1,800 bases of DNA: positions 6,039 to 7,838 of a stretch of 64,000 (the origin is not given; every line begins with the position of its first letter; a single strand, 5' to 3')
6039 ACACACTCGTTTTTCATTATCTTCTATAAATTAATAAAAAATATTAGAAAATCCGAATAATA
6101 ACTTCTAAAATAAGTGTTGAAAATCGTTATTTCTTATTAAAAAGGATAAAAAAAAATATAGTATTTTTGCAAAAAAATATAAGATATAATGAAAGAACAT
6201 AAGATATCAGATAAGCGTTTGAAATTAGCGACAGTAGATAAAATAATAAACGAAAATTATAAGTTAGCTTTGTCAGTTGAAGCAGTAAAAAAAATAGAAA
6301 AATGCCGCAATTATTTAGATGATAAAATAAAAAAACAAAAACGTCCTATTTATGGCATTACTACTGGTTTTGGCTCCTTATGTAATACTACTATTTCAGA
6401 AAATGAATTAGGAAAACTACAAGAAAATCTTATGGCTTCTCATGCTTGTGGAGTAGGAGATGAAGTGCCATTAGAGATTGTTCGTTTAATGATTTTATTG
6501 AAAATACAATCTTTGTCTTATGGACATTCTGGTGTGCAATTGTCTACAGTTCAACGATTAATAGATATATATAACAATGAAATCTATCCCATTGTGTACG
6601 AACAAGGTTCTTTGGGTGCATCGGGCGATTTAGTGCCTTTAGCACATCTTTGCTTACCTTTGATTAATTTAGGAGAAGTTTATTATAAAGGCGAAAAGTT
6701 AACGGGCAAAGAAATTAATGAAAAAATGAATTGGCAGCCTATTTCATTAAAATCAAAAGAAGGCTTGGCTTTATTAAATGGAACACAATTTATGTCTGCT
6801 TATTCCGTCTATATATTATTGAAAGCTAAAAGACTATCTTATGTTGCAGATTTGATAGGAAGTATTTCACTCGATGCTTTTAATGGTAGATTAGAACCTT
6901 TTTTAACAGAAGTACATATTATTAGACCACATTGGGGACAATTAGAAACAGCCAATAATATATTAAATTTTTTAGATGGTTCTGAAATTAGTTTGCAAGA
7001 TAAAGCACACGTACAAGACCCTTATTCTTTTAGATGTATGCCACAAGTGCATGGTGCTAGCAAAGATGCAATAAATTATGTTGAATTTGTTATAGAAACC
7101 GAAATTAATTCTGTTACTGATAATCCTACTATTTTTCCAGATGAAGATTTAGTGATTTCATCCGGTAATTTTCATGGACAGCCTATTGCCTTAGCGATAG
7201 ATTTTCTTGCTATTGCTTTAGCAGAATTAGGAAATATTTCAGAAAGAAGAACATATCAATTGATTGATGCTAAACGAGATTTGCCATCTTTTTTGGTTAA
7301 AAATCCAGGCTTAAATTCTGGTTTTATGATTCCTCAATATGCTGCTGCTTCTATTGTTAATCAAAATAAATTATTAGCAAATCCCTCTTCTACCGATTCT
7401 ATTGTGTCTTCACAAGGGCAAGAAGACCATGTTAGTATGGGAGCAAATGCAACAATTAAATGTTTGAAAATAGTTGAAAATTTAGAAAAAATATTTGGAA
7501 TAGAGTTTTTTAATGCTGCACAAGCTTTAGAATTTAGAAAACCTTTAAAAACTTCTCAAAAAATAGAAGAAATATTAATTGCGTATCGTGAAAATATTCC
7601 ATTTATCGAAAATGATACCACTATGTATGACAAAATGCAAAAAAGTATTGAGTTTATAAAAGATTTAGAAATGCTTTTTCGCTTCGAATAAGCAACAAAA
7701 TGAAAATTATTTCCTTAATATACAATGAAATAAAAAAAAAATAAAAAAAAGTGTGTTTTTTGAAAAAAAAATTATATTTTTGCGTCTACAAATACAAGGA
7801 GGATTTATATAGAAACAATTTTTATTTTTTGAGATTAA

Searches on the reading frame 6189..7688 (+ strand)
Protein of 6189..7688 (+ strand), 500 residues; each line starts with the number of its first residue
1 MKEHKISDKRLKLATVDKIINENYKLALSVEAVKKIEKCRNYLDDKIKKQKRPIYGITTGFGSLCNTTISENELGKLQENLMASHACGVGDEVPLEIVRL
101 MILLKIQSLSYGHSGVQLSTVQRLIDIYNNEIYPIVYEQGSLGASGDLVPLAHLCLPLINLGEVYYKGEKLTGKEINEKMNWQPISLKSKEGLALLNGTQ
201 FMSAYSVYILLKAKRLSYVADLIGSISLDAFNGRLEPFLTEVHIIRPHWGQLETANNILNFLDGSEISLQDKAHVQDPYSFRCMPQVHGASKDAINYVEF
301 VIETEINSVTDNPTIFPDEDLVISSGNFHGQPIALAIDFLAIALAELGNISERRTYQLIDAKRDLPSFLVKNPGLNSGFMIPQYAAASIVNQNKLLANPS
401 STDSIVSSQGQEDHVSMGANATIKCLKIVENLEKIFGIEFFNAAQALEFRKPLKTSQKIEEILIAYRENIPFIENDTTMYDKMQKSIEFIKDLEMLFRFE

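Call 65: search_protein_families(library=pfam, proteins=[window:6189-7688:+], max_evalue=0.00001)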
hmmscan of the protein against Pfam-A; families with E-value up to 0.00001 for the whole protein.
window:6189-7688:+ (500 aa): 1 family
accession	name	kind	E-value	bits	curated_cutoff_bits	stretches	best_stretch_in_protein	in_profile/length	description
PF00221.24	Lyase_aromatic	-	1.3e-184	614.7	27.3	1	11-468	1-466/466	Aromatic amino acid lyase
